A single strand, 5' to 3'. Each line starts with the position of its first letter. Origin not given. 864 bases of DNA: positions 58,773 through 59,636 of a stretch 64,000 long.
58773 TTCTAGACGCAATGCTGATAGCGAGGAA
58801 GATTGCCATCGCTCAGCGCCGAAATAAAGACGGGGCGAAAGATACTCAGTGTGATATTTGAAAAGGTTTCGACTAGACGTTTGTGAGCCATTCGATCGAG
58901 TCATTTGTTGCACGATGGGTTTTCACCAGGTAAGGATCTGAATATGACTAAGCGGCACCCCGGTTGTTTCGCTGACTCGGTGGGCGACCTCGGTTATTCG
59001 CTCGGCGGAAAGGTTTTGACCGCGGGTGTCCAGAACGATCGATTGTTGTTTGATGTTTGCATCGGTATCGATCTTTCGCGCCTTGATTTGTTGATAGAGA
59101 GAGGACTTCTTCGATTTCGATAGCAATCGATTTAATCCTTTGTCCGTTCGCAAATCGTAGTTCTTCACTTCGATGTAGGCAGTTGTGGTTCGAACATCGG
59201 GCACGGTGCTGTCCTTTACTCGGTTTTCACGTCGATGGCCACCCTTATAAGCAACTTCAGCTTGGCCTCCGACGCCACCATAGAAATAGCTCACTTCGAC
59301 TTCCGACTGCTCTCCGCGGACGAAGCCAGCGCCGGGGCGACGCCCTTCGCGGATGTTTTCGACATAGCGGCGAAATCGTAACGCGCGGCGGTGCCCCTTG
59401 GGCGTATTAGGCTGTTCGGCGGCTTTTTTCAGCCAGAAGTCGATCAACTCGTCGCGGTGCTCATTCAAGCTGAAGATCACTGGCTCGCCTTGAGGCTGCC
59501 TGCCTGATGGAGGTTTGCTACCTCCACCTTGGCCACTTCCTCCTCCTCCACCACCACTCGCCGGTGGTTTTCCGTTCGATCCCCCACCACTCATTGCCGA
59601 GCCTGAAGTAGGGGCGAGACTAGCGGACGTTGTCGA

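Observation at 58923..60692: Modular protein ending in a PD-(D/E)xK nuclease-like domain (candidate toxin or defence effector)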

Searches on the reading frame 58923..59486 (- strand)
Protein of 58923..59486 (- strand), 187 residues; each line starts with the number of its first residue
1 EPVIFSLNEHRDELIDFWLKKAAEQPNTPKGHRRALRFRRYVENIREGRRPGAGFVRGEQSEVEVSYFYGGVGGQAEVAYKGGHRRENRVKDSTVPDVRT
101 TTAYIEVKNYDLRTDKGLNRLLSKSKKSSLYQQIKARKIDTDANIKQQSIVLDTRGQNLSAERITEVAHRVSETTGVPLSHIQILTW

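Call 8: search_solved_structures(query=window:58926-59486:-, max_evalue=10)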
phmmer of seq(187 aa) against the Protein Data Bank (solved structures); distinct sequences matched with E-value up to 10: 2.
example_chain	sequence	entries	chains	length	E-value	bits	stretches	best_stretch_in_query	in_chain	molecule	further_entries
6w90_A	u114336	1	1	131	0.11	15.6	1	102-167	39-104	NTF2 fold protein loop-helix-loop design NT-9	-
4ov4_A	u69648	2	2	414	1.2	12.2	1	143-180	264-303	2-isopropylmalate synthase | isopropylmalate synthase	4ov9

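Call 16: search_protein_representatives(protein=window:58923-59486:-)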
Query: 187 residues. Proteins with E-value up to 0.001 (for the whole library): 116; up to 1e-10: 37; up to 1e-30: 1. The best 116 are listed.
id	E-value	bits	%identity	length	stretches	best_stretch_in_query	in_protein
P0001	1.1e-116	403.3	99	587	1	1-187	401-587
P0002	1.2e-23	100.2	44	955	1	11-187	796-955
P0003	4.7e-23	98.3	39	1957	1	9-187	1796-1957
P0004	2.2e-22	96.1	39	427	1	9-186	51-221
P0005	4.5e-21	91.9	41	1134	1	11-187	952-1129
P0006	1.2e-18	83.9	41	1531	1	9-187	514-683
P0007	1.4e-18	83.7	37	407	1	1-187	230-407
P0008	3.8e-18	82.3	37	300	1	3-187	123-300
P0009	5.9e-18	81.7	38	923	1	10-187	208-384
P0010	6.0e-18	81.7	37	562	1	9-185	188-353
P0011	1.6e-17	80.2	40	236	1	4-187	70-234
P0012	1.8e-17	80.1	42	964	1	10-187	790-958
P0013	2.4e-17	79.7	40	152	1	33-187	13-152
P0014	2.9e-17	79.4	36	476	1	10-187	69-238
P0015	1.3e-15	74.1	39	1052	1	2-187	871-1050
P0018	3.9e-15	72.5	33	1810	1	9-187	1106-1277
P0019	4.1e-15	72.4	39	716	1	12-185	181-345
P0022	4.1e-14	69.2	39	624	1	2-187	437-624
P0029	2.8e-12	63.2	30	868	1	11-185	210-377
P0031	4.9e-12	62.4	37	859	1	11-174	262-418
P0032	6.0e-12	62.1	35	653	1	9-185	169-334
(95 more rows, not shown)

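Call 21: search_protein_families(library=pfam, alignment_id=A2, max_evalue=0.01)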
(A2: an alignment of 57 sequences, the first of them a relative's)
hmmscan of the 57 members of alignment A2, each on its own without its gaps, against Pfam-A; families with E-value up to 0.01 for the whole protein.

A. member 1, P0002 (955 aa): 1 family
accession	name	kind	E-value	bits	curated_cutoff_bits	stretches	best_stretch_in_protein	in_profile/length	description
PF13699.11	eCIS_core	-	3.5e-08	33.9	22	1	90-144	21-77/79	eCIS core domain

B. families by the number of members that match (of 57 scanned): 15 families
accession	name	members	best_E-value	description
PF13699.11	eCIS_core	28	3.4e-34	eCIS core domain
PF01442.23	Apolipoprotein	2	8.4e-05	Apolipoprotein A1/A4/E domain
PF04740.18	LXG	1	6.4e-64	LXG domain of WXG superfamily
PF05488.18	PAAR_motif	1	7e-14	PAAR motif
PF14449.11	PT-TG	1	8.9e-13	Pre-toxin TG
PF15500.11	Ntox1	1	7.1e-07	Putative RNase-like toxin, toxin_1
PF25600.1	TRIM_CC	1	0.00043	TRIM protein coiled-coil region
PF01447.24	Peptidase_M4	1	0.00073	Thermolysin metallopeptidase, catalytic domain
PF16289.11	PIN_12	1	0.00099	PIN domain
PF01471.23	PG_binding_1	1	0.0059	Putative peptidoglycan binding domain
PF22581.1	CIMIP3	1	0.0068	Ciliary microtubule inner protein 3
PF20259.3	tRNA_Me_trans_M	1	0.0073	tRNA methyl transferase PRC-barrel domain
PF06062.16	UPF0231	1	0.0079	Uncharacterised protein family (UPF0231)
PF22642.1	MinC_N_1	1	0.0088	Cell-division inhibitor MinC, N-terminal domain-like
PF06114.19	Peptidase_M78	1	0.0092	IrrE N-terminal-like domain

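Call 22: search_protein_families(library=pfam, alignment_id=A3, max_evalue=0.01)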
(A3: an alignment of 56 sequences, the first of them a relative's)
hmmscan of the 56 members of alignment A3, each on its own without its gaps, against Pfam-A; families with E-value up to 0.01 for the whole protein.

A. member 1, P0061 (236 aa): 0 families

B. families by the number of members that match (of 56 scanned): 25 families
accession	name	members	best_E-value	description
PF14449.11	PT-TG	4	3.6e-15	Pre-toxin TG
PF04740.18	LXG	1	1.7e-45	LXG domain of WXG superfamily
PF06255.18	MafB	1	5.6e-37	Neisseria toxin MafB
PF19077.6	Big_13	1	1.9e-32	Bacterial Ig-like domain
PF13699.11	eCIS_core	1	1.5e-30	eCIS core domain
PF21725.3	T7SS_signal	1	2.3e-30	Putative T7SS secretion signal domain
PF15317.11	Lbh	1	6.2e-23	Cardiac transcription factor regulator, Developmental protein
PF01476.26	LysM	1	2.1e-10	LysM domain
PF21305.2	type_II_gspD_N0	1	2.1e-08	GspD-like, N0 domain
PF16132.11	DUF4843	1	1.4e-07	Domain of unknown function (DUF4843)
PF04519.19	Bactofilin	1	9.9e-07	Polymer-forming cytoskeletal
PF16799.10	VGPC1_C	1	1.8e-06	C-terminal membrane-localisation domain of ion-channel, VCN1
PF16791.10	Connexin40_C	1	3.4e-06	Connexin 40 C-terminal domain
PF25262.1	DUF7862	1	7.8e-06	Domain of unknown function (DUF7862)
PF04830.18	DUF637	1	0.00026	Possible hemagglutinin (DUF637)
PF18451.7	CdiA_C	1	0.0077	Contact-dependent growth inhibition CdiA C-terminal domain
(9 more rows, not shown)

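Call 28: search_solved_structures(query=A4, max_evalue=10, show_alignments=2)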
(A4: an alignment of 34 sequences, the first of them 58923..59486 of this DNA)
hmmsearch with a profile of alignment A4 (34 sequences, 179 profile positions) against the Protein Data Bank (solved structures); distinct sequences matched with E-value up to 10: 3.
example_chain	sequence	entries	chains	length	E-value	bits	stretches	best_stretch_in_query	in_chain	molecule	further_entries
7uzf_M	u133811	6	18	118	0.02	17.9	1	36-107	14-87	V-type proton ATPase subunit G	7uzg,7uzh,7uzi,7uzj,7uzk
6wlz_M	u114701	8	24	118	0.14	15.1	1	36-99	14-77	V-type proton ATPase subunit G 1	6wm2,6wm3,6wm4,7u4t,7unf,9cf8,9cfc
7u8o_M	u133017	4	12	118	0.17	14.9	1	36-98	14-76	V-type proton ATPase subunit G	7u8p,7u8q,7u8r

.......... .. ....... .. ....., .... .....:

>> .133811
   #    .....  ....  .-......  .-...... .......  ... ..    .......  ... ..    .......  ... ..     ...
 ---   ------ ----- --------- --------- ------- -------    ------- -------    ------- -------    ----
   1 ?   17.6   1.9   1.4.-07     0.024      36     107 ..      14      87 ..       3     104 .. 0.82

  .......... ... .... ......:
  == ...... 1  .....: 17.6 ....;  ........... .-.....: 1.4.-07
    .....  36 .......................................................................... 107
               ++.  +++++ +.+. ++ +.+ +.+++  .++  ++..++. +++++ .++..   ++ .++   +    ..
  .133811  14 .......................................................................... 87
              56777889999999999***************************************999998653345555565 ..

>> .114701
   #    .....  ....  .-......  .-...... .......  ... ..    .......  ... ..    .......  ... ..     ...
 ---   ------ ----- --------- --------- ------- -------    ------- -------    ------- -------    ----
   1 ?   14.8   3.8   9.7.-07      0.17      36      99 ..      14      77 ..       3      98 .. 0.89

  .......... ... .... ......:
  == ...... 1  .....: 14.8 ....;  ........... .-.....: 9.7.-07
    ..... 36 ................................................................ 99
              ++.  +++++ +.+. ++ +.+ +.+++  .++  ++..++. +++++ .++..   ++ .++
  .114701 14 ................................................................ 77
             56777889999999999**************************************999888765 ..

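Call 29: find_homologous_proteins(query=A4, max_evalue=0.00001)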
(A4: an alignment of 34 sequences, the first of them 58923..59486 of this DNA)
Query A4 (34 sequences) (187 aa, profile of the alignment): 100 proteins with E <= 0.00001 among 3419 candidates.
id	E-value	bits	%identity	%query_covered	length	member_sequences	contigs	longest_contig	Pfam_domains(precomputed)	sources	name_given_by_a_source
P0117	3.2e-51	192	28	99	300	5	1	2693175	-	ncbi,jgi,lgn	jgi:peptidoglycan hydrolase-like protein with peptidoglycan-binding domain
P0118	6.3e-51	191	27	99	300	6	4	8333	-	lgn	-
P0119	8.8e-51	190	30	96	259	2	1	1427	-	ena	-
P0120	1.7e-50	189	27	99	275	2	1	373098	-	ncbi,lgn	-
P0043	2.5e-50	189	28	99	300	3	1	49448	-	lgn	-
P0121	5.1e-50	188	27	99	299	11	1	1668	-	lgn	-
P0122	1.4e-49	186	30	81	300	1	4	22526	-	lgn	-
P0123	1.8e-49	186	27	99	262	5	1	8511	-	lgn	-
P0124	7.2e-49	184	26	99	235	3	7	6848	-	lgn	-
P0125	1.1e-47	180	29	99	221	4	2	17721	-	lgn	-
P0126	1.9e-47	179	26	99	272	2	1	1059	-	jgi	-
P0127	3.1e-47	179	27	99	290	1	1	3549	-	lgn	-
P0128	4.9e-46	175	26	99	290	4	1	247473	-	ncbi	-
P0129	1.4e-45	173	26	100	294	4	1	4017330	-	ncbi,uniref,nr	ncbi:hypothetical protein [Chitinophaga flava]|uniref:Uncharacterized protein n=1 Tax=Chitinophaga f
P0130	2.1e-45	173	29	99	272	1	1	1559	-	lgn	-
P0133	4.2e-38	149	29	73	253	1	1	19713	PF14449.12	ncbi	ncbi:hypothetical protein RyT2_20600 [Pseudolactococcus yaeyamensis]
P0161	2.4e-28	117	32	55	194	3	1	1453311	-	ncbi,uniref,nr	ncbi:hypothetical protein GEA64_00055 [Photorhabdus khanii]|uniref:Adhesin n=1 Tax=Photorhabdus khan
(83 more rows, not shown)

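Call 33: predict_structure(alignment_id=A4)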
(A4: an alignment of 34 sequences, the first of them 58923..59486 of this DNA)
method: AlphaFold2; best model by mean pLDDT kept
length: 187 residues; sequences in the alignment: 34
mean_pLDDT: 94.5   pTM: 0.90
mean pLDDT of the five models: 94.5, 93.7, 93.4, 93.3, 93.0
residues with pLDDT >= 90: 166; 70-90: 18; 50-70: 3; < 50: 0
segments of 3 or more residues with pLDDT < 50: none
pLDDT, mean of each block of 10 residues (from residue 1): 97 98 98 96 96 80 97 96 94 95 96 96 87 91 91 97 98 97 98
secondary structure, 60 per line:
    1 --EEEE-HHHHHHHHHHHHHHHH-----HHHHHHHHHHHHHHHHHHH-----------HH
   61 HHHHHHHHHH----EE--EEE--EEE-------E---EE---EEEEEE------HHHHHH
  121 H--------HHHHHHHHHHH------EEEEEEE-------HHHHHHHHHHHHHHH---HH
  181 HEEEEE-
elements in order: E3-6 H8-23 H29-47 H59-70 E79-81 E84-86 E103-108 H115-121 H130-140 E147-153 H161-175 E182-186

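Call 49: find_encoding_contigs(protein=P0129, flank=5000, max_places=2)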
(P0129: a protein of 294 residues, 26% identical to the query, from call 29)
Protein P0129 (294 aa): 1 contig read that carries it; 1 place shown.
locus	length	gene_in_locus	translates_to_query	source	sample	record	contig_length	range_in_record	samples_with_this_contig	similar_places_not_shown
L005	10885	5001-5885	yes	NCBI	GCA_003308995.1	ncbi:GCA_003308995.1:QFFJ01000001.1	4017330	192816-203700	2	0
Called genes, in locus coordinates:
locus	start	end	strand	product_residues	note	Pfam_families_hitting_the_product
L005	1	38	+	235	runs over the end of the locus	-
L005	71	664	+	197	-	-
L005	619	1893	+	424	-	-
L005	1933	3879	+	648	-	-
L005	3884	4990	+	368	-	PF00155:Aminotran_1_2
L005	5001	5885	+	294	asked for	-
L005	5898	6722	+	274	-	PF04909:Amidohydro_2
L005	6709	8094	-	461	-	PF00158:Sigma54_activat, PF01078:Mg_chelatase (faint), PF14532:Sigma54_activ_2, PF07728:AAA_5 (weak), PF25601:AAA_lid_14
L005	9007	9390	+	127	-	PF00072:Response_reg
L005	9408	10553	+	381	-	PF13646:HEAT_2 (weak)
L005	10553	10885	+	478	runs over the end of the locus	PF00535:Glycos_transf_2, PF13641:Glyco_tranf_2_3, PF13632:Glyco_trans_2_3, PF03142:Chitin_synth_2 (weak)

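Call 50: find_encoding_contigs(protein=P0002, flank=6000, max_places=3)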
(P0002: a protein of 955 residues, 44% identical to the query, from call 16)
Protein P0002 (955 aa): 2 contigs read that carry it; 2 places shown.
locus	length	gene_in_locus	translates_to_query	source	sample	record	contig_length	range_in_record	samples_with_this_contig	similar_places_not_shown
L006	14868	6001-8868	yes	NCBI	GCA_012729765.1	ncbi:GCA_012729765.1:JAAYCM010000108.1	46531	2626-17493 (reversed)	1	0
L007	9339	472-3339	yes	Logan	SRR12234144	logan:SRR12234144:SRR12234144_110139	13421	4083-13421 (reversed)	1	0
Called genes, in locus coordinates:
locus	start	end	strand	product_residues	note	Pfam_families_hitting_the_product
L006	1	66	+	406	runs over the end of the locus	-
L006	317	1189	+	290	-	PF01261:AP_endonuc_2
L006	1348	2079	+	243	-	PF01925:TauE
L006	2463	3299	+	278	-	PF03704:BTAD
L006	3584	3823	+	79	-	-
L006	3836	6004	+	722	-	PF22977:WHD, PF05496:RuvB_N (faint), PF00004:AAA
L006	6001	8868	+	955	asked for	PF13699:eCIS_core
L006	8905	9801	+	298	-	PF14065:Pvc16_N, PF13620:CarboxypepD_reg, PF13715:CarbopepD_reg_2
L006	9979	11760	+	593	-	PF04984:Phage_sheath_1, PF17482:Phage_sheath_1C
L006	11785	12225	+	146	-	PF06841:Phage_T4_gp19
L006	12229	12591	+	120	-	-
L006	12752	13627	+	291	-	-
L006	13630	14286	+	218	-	PF19266:CIS_tube, PF01476:LysM (weak)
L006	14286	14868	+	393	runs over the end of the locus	-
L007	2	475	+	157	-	?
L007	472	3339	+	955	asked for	PF13699:eCIS_core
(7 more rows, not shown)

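Call 53: find_encoding_contigs(protein=P0161, flank=3000, max_places=2)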
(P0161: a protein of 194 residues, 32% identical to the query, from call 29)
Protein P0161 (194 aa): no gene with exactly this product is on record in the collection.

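Call 54: find_encoding_contigs(protein=P0133, flank=3000, max_places=2)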
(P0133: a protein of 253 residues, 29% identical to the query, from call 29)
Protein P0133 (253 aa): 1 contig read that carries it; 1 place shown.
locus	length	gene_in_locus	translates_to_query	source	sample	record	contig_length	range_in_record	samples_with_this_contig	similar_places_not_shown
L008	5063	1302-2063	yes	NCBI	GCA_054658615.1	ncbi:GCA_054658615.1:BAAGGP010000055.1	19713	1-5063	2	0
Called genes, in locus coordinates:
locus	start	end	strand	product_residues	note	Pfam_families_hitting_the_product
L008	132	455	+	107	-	PF20212:DUF6572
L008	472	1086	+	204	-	-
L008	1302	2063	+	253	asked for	PF14449:PT-TG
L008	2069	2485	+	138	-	PF15601:Imm70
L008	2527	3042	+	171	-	-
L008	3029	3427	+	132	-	-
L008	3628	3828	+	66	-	-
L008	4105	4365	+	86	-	-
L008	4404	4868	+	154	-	-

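Call 55: find_encoding_contigs(protein=P0117, flank=4000, max_places=2)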
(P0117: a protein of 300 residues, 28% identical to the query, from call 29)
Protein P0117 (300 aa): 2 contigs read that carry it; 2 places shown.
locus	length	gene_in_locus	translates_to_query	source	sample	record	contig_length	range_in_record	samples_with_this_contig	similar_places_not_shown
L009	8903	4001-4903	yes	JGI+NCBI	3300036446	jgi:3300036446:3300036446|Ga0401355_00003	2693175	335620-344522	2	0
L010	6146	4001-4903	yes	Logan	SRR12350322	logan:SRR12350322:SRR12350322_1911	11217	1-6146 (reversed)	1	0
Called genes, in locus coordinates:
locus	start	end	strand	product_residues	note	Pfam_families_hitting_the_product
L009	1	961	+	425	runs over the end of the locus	-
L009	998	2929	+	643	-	-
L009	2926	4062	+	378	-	PF00155:Aminotran_1_2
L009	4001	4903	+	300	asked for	-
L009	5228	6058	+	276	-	PF04909:Amidohydro_2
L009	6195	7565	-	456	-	PF00158:Sigma54_activat, PF01078:Mg_chelatase (weak), PF14532:Sigma54_activ_2, PF07728:AAA_5 (weak), PF25601:AAA_lid_14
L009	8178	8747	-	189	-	-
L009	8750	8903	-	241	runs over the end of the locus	PF00775:Dioxygenase_C (weak)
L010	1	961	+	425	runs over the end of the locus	-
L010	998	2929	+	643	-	-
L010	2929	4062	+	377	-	PF00155:Aminotran_1_2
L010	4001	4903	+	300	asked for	-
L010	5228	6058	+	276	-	PF04909:Amidohydro_2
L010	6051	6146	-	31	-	?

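Call 59: fold_search(model_id=the predicted structure, library=pdb)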
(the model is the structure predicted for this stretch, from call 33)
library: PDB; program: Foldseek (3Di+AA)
matches with E <= 10: 894; with E <= 0.001: 0
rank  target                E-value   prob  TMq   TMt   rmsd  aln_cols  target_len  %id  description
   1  5lzt_jj               1.1e-02  0.63  0.34  0.18  13.1       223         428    8  Structure of the mammalian ribosomal termination complex with eRF1 and eRF3. (released 2016-11-30)
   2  1j24                  1.2e-02  0.97  0.29  0.38   5.2        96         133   17  Crystal structure of archaeal XPF/Mus81 homolog, Hef from Pyrococcus furiosus, nuclease domain, Ca cocrystal (released 2003-04-22)
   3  1j22                  5.1e-02  0.77  0.27  0.35   5.4        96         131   16  Crystal structure of archaeal XPF/Mus81 homolog, Hef from Pyrococcus furiosus, nuclease domain, selenomet derivative (released 2003-04-22)
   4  2ymb_C                7.0e-02  0.23  0.23  0.20  12.3       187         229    8  Structures of MITD1 (released 2012-10-24)
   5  9gjp_C                1.8e-01  0.16  0.30  0.13  15.4       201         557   10  OCCM maturation intermediate stalled with an Arginine Finger mutation in Mcm5: Conformer 2 (released 2025-03-05)
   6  8dr5_A                2.1e-01  0.09  0.23  0.09  14.7       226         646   12  Open state of RFC:PCNA bound to a 3' ss/dsDNA junction (DNA2) with NTD (released 2022-08-17)
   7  2ziw_A                2.2e-01  0.23  0.24  0.18   6.4       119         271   12  Crystal structure of the Mus81-Eme1 complex (released 2008-04-29)
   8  7t3c_E                2.5e-01  0.23  0.25  0.17   5.3        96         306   18  GATOR1-RAG-RAGULATOR - Dual Complex (released 2022-04-06)
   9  9n6b_A                2.7e-01  0.06  0.18  0.08  18.0       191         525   11  Structure of the retron IA complex with HNH nuclease in the "up" orientation (released 2025-04-23)
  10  9kce_C                3.1e-01  0.04  0.16  0.09  17.3       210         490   10  Crystal Structure of the ATP analog-bound closed state of Thermotoga maritima MutS2 (released 2025-09-10)
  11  6rqc_C                3.5e-01  0.13  0.30  0.13  15.1       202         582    9  Cryo-EM structure of an MCM loading intermediate (released 2019-11-20)
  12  9e8z_D                3.7e-01  0.08  0.21  0.09  17.7       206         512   11  4-component structure of retron Ec83 (released 2025-07-02)
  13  7a5g_Z                4.3e-01  0.12  0.26  0.15  13.4       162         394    9  Structure of the elongating human mitoribosome bound to mtEF-Tu.GMPPCP and A/T mt-tRNA (released 2020-12-23)
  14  9n69_A                4.5e-01  0.06  0.21  0.09  18.8       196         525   11  Structure of the retron IA complex with HNH nuclease in the "down" orientation (released 2025-04-23)
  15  7qv3_w                5.2e-01  0.02  0.16  0.07  26.2       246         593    8  Bacillus subtilis MutS2-collided disome complex (MutS2 conf.2; Leading 70S) (released 2022-03-09)
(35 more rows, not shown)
